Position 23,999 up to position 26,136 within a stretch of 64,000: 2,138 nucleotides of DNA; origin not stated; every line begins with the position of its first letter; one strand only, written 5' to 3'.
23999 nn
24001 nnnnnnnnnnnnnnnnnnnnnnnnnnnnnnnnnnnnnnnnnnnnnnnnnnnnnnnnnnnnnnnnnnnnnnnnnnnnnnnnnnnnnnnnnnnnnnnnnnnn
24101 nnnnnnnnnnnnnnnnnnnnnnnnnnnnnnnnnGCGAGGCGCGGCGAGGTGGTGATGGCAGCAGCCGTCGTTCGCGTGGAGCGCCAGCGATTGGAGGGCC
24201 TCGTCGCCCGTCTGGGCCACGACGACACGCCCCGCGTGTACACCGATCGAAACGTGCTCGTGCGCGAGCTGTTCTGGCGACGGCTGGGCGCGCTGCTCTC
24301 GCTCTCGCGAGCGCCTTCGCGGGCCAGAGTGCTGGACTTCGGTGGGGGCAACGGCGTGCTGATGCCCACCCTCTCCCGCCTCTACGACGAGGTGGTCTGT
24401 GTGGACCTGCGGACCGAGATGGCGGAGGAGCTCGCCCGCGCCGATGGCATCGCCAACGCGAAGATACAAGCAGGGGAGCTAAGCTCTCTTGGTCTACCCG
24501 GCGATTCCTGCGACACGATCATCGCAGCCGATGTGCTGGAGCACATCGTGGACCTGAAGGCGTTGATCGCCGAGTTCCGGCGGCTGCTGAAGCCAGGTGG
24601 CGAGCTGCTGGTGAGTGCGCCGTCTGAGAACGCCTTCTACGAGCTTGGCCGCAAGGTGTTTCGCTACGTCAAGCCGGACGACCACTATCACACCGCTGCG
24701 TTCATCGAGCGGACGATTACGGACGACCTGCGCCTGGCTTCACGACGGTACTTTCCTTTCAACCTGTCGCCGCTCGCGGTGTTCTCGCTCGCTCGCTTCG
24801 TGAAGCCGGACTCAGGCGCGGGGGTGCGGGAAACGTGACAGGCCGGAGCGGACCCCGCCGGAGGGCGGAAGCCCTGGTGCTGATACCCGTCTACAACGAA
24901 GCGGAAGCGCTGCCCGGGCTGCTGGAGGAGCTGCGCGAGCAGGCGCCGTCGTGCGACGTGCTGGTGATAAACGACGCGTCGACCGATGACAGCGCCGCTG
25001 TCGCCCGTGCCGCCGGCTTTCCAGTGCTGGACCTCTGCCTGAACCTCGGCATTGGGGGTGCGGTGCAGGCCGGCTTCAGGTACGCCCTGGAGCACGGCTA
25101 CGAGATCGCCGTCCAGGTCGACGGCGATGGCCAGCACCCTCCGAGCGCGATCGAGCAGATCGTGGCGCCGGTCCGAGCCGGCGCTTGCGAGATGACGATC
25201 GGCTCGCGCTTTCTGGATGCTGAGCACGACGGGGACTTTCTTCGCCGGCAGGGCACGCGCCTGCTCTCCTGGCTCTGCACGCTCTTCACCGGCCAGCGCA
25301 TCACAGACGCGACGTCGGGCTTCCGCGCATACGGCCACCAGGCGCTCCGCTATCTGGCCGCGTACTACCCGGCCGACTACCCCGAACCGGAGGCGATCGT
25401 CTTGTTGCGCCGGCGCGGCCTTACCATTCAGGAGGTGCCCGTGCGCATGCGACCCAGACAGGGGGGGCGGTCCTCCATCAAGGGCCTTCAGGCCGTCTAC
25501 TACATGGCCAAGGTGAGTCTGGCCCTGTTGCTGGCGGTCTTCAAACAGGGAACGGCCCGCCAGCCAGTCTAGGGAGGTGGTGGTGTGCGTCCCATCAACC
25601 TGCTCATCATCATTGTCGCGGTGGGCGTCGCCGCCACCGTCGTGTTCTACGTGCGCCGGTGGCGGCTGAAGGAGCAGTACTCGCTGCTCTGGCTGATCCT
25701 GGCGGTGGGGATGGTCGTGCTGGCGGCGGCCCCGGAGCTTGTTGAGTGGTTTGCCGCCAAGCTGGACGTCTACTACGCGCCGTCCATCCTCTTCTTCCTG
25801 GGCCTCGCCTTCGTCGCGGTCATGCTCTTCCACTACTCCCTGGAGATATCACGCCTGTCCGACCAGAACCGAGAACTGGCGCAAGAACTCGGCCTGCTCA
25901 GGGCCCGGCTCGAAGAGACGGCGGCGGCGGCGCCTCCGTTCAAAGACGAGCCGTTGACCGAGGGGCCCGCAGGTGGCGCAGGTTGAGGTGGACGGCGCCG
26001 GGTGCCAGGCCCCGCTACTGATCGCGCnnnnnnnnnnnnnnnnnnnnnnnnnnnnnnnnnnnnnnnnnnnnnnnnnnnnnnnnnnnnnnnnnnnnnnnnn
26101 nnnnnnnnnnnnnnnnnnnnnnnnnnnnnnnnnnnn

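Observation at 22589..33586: An 11-kb envelope glycosylation island with paralogous GT39-like enzymes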

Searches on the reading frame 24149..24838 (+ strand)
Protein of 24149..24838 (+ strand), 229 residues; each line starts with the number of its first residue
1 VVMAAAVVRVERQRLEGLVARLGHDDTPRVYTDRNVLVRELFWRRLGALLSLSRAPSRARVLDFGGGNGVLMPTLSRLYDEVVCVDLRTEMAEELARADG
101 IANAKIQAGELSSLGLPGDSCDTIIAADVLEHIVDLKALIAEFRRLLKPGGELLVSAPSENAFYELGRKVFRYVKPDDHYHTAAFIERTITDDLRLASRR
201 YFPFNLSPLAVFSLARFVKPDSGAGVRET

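Call 3: search_protein_families(library=pfam, proteins=[window:24149-24838:+], max_evalue=0.01)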
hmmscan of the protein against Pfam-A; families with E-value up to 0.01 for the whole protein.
window:24149-24838:+ (229 aa): 10 families
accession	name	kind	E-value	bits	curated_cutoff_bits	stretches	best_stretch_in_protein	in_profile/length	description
PF08241.18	Methyltransf_11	-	4.5e-17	62.9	21.2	1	62-154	1-94/95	Methyltransferase domain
PF13489.12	Methyltransf_23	-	1.8e-16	60.7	27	1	42-180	8-142/164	Methyltransferase domain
PF13649.12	Methyltransf_25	-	6.1e-15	56.1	27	1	61-151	1-97/97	Methyltransferase domain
PF08242.18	Methyltransf_12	-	2.8e-13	50.9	30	1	62-153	1-98/98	Methyltransferase domain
PF13847.12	Methyltransf_31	-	3e-12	46.9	27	1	59-162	5-117/145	Methyltransferase domain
PF01209.24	Ubie_methyltran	-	4.3e-05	23.4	20.1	1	43-164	35-160/233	ubiE/COQ5 methyltransferase family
PF05175.20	MTS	-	5.4e-05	23.3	23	1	55-172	29-155/170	Methyltransferase small domain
PF05401.17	NodS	-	0.00036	20.9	24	1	44-160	29-149/201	Nodulation protein S (NodS)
PF06325.19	PrmA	-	0.0039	17.1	22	1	58-156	162-259/296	Ribosomal protein L11 methyltransferase (PrmA)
PF00891.24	Methyltransf_2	-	0.0047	16.7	22.3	1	59-155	64-164/210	O-methyltransferase domain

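Call 6: search_protein_families(library=ncbifam, proteins=[window:24149-24838:+], max_evalue=0.01)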
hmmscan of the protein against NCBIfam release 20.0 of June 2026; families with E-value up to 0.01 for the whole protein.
window:24149-24838:+ (229 aa): 25 families
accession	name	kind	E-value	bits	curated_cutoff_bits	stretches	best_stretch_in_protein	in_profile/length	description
TIGR02072.1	BioC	equivalog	2.7e-15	56.8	184.95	1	45-190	22-167/244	malonyl-ACP O-methyltransferase BioC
NF045667.1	MTase_DVU1556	equivalog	1.4e-12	47.5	155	1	49-156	14-120/213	DVU_1556 family methyltransferase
TIGR01983.1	UbiG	equivalog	2.8e-11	43.1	102.95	1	57-157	49-153/228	bifunctional 2-polyprenyl-6-hydroxyphenol methylase/3-demethylubiquinol 3-O-methyltransferase UbiG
NF041536.1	ArsM_DUF2284_UU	exception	1.1e-10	40.5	575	1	47-156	66-181/459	arsenite methyltransferase/DUF2284 domain selenoprotein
NF041537.1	ArsM_AhpD_UU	exception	3.5e-10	39.2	510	1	49-156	68-181/345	arsenite methyltransferase/AhpD domain selenoprotein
NF047649.1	MTase_UXPK_star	exception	3.2e-09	36.2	460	1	50-156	70-182/283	methyltransferase/UXPK-star double selenoprotein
NF008823.0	PRK11873.1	subfamily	1.9e-08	34.1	263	1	60-156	80-182/272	arsenite methyltransferase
NF001241.0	PRK00216.1-2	equivalog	2e-07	30.9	327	1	41-166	37-158/231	demethylmenaquinone methyltransferase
TIGR01934.1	MenG_MenH_UbiE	subfamily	2.8e-07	30.1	158.35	1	43-162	27-148/223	ubiquinone/menaquinone biosynthesis methyltransferase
NF001240.0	PRK00216.1-1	equivalog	4.7e-07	29.1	378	1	43-162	51-175/251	bifunctional demethylmenaquinone methyltransferase/2-methoxy-6-polyprenyl-1,4-benzoquinol methylase UbiE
NF008264.0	PRK11036.1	equivalog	1.2e-06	28.2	366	1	33-155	21-147/261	tRNA uridine 5-oxyacetic acid(34) methyltransferase CmoM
NF007610.0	PRK10258.1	equivalog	1.2e-06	28.1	342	1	48-188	33-168/251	malonyl-ACP O-methyltransferase BioC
NF043040.1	corrin_prot_MT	hypoth_equivalog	6.4e-06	25.8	180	1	57-156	41-148/216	corrinoid protein-associated methyltransferase CpaM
NF052510.1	methyltran_MpqE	exception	1.3e-05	24.7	335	1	43-155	34-151/234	methyl-plastoquinone biosynthesis methyltransferase MpqE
TIGR04345.1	ovoA_Cterm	equivalog_domain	2.4e-05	24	170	0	51-112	35-99/242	putative 4-mercaptohistidine N1-methyltransferase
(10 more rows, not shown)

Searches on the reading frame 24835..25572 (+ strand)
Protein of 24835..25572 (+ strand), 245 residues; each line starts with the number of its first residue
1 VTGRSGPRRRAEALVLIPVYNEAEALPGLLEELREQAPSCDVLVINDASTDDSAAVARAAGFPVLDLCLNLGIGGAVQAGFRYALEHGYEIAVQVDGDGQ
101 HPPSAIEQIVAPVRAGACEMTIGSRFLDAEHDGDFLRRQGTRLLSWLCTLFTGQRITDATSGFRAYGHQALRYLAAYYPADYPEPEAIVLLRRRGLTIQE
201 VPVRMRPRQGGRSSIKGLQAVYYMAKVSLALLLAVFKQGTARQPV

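Call 3: search_protein_families(library=pfam, proteins=[window:24835-25572:+], max_evalue=0.01)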
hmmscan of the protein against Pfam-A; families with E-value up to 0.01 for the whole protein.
window:24835-25572:+ (245 aa): 1 family
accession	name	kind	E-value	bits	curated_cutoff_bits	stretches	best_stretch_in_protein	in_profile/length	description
PF00535.33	Glycos_transf_2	-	5.7e-20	72.3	23.3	1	15-171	2-164/168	Glycosyl transferase family 2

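Call 6: search_protein_families(library=ncbifam, proteins=[window:24835-25572:+], max_evalue=0.01)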
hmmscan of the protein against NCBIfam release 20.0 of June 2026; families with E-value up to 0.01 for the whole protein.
window:24835-25572:+ (245 aa): 15 families
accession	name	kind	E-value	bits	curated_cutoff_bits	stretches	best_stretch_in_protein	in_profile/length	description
TIGR04182.1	glyco_TIGR04182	equivalog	2.8e-25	89.3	325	1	14-216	3-202/293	S-layer glycoprotein N-glycosyltransferase AglJ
NF058614.1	PPMAGASynPpgS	equivalog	1.4e-21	77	370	1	14-203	3-194/226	polyprenyl-phospho-N-acetylgalactosaminyl synthase PpgS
NF041391.1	DPhHxTase_Halo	equivalog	1.8e-14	53.2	375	1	19-211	3-189/213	dolichyl-phosphate hexose transferase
NF007986.1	PRK10714.1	equivalog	1.6e-11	43.8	529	1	15-171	10-169/316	undecaprenyl-phosphate 4-deoxy-4-formamido-L-arabinose transferase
TIGR04283.1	glyco_like_mftF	equivalog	1.7e-07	31.1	182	1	15-66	3-55/221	TIGR04283 family arsenosugar biosynthesis glycosyltransferase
NF047588.1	GlcsyltransPgfSStrep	equivalog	2.7e-07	30.1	500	1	15-174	5-167/308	glycosyltransferase PgfS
TIGR03937.1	PgaC_IcaA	equivalog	2.5e-06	26.7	422.3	1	14-112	48-149/407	poly-beta-1,6-N-acetyl-D-glucosamine synthase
NF007482.0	PRK10073.1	equivalog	4.8e-05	22.5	423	1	15-58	10-54/334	glycosyltransferase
NF041875.1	EPS_EpsD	equivalog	6.3e-05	22.5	370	1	15-115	3-106/325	exopolysaccharide biosynthesis glycosyltransferase EpsD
TIGR01556.1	rhamnosyltran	subfamily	0.0002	20.7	200.55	1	22-131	6-117/281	rhamnosyltransferase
NF053846.1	glyco_with_XrtP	equivalog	0.00029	19.6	520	1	12-59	42-89/440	XrtP-associated glycosyltransferase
TIGR03469.1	HpnB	hypoth_equivalog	0.00056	19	379.25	1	13-120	46-167/386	hopene-associated glycosyltransferase HpnB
NF038302.1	EPS_HpsE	equivalog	0.00061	18.9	300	1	15-57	5-51/307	hormogonium polysaccharide biosynthesis glycosyltransferase HpsE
NF010496.0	PRK13915.1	equivalog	0.0052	15.9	262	1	14-65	34-89/307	glucosyl-3-phosphoglycerate synthase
TIGR03111.1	glyc2_xrt_Gpos1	hypoth_equivalog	0.0097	14.7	363.95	0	14-110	52-153/439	TIGR03111 family XrtG-associated glycosyltransferase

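Call 15: search_solved_structures(query=window:24835-25572:+, max_evalue=0.001)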
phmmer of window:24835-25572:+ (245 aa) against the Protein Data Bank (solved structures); distinct sequences matched with E-value up to 0.001: 4.
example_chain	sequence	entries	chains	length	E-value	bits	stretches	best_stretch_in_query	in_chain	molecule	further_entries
9bhc_C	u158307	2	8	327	5.1e-11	45.8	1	13-222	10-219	Undecaprenyl-phosphate 4-deoxy-4-formamido-L-arabinose transferase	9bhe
8vxh_A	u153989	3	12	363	6.6e-11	45.5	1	13-222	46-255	Undecaprenyl-phosphate 4-deoxy-4-formamido-L-arabinose transferase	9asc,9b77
9hwj_A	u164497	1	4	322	7.1e-11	45.4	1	14-224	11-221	Undecaprenyl-phosphate 4-deoxy-4-formamido-L-arabinose transferase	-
5mlz_A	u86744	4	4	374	2.1e-09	40.5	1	13-225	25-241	Dolichol monophosphate mannose synthase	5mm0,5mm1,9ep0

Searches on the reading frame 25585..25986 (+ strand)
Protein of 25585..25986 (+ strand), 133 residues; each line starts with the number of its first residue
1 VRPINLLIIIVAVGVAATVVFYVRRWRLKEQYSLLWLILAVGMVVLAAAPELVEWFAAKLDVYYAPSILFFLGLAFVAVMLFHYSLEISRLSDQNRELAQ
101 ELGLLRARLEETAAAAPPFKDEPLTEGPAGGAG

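Call 3: search_protein_families(library=pfam, proteins=[window:25585-25986:+], max_evalue=0.01)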
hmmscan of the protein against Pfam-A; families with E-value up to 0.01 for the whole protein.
window:25585-25986:+ (133 aa): 3 families
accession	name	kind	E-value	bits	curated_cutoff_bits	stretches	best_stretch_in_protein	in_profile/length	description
PF10066.14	DUF2304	-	2.6e-25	89.2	25.5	1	4-107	2-105/106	Uncharacterized conserved protein (DUF2304)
PF11457.13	DUF3021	-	0.003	18.2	24.7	1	7-87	41-119/130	Protein of unknown function (DUF3021)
PF16927.11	HisKA_7TM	-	0.0054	17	28.6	1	9-92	2-82/224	N-terminal 7TM region of histidine kinase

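Call 6: search_protein_families(library=ncbifam, proteins=[window:25585-25986:+], max_evalue=0.01)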
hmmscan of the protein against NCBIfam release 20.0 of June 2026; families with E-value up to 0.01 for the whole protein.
window:25585-25986:+ (133 aa): 0 families
